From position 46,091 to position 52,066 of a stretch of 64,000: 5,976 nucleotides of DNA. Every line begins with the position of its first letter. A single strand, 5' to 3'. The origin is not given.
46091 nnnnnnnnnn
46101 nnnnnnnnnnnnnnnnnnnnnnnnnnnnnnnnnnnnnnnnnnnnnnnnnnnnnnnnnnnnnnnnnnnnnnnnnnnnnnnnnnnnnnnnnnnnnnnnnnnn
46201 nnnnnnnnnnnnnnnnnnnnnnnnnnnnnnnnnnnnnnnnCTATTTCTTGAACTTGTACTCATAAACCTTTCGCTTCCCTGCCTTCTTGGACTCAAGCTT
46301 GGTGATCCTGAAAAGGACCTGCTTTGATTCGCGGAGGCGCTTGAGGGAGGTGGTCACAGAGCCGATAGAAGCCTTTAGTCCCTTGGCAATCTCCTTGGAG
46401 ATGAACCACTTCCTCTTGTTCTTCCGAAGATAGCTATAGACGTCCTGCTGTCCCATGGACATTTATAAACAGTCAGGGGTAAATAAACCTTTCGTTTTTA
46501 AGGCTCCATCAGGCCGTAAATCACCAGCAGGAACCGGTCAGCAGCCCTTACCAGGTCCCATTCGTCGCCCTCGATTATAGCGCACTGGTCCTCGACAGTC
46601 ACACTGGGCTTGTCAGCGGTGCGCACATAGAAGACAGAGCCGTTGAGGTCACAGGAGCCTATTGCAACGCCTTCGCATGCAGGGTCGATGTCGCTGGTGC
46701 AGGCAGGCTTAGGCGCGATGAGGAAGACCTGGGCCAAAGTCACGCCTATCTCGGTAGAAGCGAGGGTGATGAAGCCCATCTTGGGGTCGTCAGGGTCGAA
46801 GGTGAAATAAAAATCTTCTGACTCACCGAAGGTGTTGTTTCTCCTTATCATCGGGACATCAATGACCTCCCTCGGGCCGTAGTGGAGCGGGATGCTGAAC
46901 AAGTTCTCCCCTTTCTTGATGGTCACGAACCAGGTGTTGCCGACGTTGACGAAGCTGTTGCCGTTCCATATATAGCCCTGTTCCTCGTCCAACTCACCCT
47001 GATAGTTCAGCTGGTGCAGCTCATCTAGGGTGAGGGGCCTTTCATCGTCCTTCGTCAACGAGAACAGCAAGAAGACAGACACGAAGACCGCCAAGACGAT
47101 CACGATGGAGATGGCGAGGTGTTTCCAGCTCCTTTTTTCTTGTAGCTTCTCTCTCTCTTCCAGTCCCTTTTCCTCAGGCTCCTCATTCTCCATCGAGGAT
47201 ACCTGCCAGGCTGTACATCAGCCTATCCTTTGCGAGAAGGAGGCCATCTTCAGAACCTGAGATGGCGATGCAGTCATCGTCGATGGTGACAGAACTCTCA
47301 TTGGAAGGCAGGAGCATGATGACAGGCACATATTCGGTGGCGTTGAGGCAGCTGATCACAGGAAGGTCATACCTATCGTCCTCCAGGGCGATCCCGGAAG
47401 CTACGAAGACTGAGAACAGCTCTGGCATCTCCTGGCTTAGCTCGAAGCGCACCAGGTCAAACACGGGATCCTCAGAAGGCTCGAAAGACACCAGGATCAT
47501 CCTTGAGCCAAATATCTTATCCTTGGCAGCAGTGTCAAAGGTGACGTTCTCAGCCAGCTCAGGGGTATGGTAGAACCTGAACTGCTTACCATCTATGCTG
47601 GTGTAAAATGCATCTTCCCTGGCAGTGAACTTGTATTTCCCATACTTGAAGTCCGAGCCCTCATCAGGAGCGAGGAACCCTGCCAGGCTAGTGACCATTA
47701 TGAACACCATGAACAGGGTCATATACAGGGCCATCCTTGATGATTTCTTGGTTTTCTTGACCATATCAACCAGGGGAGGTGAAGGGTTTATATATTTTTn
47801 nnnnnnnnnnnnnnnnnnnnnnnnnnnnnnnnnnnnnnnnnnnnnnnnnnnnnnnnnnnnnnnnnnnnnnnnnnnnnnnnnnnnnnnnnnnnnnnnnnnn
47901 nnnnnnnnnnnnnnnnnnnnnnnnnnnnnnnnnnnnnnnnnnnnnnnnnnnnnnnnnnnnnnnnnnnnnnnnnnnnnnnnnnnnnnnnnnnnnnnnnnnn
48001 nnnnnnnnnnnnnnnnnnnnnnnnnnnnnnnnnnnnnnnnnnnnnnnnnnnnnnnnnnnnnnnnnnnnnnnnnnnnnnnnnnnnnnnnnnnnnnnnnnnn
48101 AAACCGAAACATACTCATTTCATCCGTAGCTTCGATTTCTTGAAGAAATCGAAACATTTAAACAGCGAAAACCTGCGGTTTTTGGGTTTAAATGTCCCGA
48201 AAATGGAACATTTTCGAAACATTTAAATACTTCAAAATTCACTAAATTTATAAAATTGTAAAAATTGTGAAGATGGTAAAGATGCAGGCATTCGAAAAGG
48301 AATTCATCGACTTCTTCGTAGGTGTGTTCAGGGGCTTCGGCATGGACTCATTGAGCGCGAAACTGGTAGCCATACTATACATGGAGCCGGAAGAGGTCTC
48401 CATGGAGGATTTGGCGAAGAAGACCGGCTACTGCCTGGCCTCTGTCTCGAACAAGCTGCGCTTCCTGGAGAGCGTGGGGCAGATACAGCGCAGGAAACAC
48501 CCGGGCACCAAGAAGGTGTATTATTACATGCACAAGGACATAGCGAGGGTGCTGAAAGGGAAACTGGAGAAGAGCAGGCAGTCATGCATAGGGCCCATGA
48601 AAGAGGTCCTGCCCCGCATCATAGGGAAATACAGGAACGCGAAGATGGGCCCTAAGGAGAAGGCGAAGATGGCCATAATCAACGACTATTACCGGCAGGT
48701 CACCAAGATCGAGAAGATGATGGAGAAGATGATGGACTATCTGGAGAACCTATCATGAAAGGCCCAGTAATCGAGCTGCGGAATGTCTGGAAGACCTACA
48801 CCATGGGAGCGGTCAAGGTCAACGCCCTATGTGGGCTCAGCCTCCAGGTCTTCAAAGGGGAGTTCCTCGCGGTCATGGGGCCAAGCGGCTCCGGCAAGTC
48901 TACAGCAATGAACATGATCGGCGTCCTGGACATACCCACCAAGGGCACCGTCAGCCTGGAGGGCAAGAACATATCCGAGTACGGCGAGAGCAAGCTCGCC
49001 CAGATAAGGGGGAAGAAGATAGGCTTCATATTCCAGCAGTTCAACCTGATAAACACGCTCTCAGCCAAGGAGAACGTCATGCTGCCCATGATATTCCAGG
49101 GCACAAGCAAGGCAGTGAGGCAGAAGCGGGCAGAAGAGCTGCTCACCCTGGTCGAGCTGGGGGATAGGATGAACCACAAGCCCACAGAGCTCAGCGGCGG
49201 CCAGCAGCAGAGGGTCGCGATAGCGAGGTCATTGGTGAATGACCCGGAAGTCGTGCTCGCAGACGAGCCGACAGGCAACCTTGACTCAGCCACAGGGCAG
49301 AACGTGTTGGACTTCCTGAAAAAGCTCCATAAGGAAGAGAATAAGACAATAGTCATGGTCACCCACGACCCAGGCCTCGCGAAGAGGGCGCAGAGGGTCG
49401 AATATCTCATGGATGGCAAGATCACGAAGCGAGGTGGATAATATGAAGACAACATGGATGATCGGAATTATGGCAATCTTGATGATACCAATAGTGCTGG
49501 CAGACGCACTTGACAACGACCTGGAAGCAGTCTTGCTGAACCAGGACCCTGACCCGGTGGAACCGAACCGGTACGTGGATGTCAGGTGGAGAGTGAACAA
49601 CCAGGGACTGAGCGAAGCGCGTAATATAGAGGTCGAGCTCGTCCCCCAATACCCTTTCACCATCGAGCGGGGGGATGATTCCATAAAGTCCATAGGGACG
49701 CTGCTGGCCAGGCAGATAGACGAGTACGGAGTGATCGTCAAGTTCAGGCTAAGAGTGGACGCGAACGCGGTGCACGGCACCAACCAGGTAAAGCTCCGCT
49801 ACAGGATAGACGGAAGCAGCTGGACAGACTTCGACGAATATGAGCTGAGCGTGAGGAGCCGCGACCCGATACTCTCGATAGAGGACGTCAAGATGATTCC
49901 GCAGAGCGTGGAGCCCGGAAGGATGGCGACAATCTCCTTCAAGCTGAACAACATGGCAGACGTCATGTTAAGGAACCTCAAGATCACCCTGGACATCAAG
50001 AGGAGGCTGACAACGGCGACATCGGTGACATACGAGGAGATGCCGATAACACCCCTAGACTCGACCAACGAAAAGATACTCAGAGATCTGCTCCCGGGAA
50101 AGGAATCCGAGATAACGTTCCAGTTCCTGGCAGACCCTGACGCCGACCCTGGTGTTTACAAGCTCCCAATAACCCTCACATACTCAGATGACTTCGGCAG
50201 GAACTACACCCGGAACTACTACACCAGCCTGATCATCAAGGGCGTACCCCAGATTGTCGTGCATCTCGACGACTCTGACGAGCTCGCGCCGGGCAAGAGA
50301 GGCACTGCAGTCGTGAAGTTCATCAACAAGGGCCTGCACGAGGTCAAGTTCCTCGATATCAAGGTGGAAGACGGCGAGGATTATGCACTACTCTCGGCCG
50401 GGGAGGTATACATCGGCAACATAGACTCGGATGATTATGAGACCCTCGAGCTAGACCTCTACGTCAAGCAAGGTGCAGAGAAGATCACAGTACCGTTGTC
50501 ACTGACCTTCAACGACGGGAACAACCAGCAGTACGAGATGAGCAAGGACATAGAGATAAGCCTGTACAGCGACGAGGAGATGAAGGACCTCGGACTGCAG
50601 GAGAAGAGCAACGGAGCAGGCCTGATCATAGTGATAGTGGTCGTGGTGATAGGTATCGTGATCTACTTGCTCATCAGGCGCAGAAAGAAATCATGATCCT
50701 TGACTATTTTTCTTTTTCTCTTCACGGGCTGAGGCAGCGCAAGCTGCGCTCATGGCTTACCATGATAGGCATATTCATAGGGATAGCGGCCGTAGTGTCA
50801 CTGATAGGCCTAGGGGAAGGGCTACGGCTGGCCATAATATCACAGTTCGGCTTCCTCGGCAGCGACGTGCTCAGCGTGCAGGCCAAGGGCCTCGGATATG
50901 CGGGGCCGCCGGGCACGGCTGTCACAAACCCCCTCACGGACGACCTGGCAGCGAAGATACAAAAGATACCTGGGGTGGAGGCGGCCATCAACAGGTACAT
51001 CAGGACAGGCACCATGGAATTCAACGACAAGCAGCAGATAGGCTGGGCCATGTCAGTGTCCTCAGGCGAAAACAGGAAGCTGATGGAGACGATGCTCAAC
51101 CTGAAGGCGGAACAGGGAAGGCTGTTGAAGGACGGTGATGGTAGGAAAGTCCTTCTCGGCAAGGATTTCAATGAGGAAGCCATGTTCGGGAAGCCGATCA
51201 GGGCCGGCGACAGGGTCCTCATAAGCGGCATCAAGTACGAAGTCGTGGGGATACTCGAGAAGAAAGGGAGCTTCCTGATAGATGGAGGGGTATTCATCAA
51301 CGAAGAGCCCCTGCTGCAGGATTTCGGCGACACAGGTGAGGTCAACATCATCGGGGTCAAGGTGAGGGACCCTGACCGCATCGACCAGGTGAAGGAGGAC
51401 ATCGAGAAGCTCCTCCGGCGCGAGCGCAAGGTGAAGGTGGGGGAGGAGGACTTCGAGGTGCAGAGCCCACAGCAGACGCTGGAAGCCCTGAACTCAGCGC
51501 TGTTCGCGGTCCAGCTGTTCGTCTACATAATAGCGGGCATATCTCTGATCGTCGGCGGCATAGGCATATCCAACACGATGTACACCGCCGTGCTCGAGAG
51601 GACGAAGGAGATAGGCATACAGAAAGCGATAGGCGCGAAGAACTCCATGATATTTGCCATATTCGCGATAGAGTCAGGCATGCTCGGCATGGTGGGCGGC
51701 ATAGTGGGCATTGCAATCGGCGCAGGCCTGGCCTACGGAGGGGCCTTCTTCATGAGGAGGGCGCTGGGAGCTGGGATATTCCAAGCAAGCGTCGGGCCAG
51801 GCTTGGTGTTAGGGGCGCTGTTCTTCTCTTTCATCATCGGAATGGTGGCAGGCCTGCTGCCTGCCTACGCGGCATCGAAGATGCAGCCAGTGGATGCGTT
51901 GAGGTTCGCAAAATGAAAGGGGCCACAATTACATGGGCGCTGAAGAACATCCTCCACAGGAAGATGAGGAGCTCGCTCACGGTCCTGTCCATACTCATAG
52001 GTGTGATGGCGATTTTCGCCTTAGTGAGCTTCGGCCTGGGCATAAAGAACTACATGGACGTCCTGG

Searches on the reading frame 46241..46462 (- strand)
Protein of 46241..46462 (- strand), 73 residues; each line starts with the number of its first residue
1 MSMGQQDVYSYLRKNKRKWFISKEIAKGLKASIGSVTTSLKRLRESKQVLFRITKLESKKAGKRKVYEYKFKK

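Call 32: search_protein_families(library=pfam, max_evalue=0.001, proteins=[window:46241-46462:-])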
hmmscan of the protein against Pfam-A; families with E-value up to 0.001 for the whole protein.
window:46241-46462:- (73 aa): 1 family
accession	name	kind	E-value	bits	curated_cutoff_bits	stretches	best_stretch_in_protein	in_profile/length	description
PF18078.7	Thioredoxin_11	-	0.00025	21.7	22.9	1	13-70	58-115/126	Thioredoxin-like SNTX domain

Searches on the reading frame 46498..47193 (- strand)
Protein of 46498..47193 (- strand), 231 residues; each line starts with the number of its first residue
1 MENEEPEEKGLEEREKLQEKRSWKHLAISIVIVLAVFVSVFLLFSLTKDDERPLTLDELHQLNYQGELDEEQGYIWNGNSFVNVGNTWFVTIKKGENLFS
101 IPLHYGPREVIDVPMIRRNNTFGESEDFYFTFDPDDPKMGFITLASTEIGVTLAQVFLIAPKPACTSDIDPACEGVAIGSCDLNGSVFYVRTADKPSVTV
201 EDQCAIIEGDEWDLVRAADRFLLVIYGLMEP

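Call 13: search_protein_families(library=pfam, proteins=[window:46498-47193:-])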
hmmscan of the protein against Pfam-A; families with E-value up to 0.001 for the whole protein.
window:46498-47193:- (231 aa): 0 families

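Call 30: search_protein_families(library=pfam, max_evalue=1, proteins=[window:46498-47193:-])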
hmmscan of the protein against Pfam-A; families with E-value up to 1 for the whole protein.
window:46498-47193:- (231 aa): 2 families
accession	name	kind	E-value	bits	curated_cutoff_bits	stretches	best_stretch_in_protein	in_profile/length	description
PF01034.25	Syndecan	-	0.04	14.3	25.2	1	30-63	18-51/64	Syndecan domain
PF20088.4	DUF6480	-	0.093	13.1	25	1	9-43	37-71/78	Family of unknown function (DUF6480)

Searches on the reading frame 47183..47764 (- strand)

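Call 13: search_protein_families(library=pfam, proteins=[window:47183-47764:-])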
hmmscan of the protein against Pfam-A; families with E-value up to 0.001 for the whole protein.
window:47183-47764:- (193 aa): 0 families

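Call 30: search_protein_families(library=pfam, max_evalue=1, proteins=[window:47183-47764:-])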
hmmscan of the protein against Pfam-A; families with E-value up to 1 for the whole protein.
window:47183-47764:- (193 aa): 1 family
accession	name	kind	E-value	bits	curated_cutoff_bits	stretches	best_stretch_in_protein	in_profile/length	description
PF19325.4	RNF152_C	-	0.17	12.7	27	1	127-173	3-52/136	E3 ubiquitin-protein ligase RNF152 C-terminus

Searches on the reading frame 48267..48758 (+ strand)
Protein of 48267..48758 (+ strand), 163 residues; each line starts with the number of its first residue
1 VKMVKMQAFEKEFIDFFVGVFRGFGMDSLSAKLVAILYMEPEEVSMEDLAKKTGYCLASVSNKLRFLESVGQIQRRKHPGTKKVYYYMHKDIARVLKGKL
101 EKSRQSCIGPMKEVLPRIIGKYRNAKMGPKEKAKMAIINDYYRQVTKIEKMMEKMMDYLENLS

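Call 13: search_protein_families(library=pfam, proteins=[window:48267-48758:+])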
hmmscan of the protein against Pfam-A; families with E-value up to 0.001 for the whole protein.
window:48267-48758:+ (163 aa): 0 families

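Call 30: search_protein_families(library=pfam, max_evalue=1, proteins=[window:48267-48758:+])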
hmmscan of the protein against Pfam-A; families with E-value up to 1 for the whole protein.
window:48267-48758:+ (163 aa): 9 families
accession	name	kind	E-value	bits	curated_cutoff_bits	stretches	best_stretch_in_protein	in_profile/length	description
PF01047.28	MarR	-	0.0046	17.3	24.6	1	33-83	8-57/59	MarR family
PF25212.1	HVO_A0114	-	0.016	15.4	27.6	1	39-85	32-78/84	HVO_A0114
PF13601.12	HTH_34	-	0.033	14.8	27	1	33-79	5-50/80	Winged helix DNA-binding domain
PF10653.15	Phage-A118_gp45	-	0.036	14.5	27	1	130-162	20-52/62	Protein gp45 of Bacteriophage A118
PF17762.8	HTH_ParB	-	0.053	14.1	22.6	1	40-75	17-52/102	ParB HTH domain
PF12802.13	MarR_2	-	0.061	13.9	27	1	33-82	10-59/61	MarR family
PF01978.25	TrmB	-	0.076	13.3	25.6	1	40-88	19-65/68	Sugar-specific transcriptional regulator TrmB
PF01475.25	FUR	-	0.09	13.4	23.1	1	38-89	24-75/121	Ferric uptake regulator family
PF22986.3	Fn3_ELFN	-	0.19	12.1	27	1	34-66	41-75/85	ELFN1/ELFN2, fibronectin type-III domain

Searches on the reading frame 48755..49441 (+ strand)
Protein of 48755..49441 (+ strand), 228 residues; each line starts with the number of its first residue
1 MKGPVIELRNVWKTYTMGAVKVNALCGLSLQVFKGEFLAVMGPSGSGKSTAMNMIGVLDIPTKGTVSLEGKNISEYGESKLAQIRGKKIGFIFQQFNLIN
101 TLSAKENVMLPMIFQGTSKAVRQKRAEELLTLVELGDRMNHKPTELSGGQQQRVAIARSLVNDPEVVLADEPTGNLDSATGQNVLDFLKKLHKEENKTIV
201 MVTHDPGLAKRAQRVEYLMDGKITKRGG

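Call 27: search_protein_families(library=pfam, proteins=[window:48755-49441:+])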
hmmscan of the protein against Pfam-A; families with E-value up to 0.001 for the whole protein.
window:48755-49441:+ (228 aa): 3 families
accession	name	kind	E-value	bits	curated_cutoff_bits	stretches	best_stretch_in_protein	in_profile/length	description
PF00005.33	ABC_tran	-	2.1e-34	119.5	25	1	27-173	3-136/137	ABC transporter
PF02463.25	SMC_N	-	3.1e-06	27.2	40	1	33-215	22-208/220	RecF/RecN/SMC N terminal domain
PF13304.12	AAA_21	-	5.2e-06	27.2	27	0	89-208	183-302/304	AAA domain, putative AbiEii toxin, Type IV TA system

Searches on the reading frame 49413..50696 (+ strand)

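Call 32: search_protein_families(library=pfam, max_evalue=0.001, proteins=[window:49413-50696:+])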
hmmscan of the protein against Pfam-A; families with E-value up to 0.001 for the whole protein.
window:49413-50696:+ (427 aa): 2 families
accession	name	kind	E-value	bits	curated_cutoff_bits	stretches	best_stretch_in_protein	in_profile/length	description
PF23619.1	Ig_VWA7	-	2.6e-05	24.8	27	0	42-85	5-48/104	VWA7 Ig-like domain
PF07705.17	CARDB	-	4.6e-05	24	22.7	0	36-77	3-43/101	CARDB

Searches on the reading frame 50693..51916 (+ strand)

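Call 32: search_protein_families(library=pfam, max_evalue=0.001, proteins=[window:50693-51916:+])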
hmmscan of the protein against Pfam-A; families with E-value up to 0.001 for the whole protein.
window:50693-51916:+ (407 aa): 2 families
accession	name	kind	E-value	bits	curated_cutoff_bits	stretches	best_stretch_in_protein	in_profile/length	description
PF12704.14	MacB_PCD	-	1.5e-29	104.2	27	1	20-239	1-206/207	MacB-like periplasmic core domain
PF02687.27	FtsX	-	7.9e-17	61.9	25.5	1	279-399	2-120/120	FtsX-like permease C-terminal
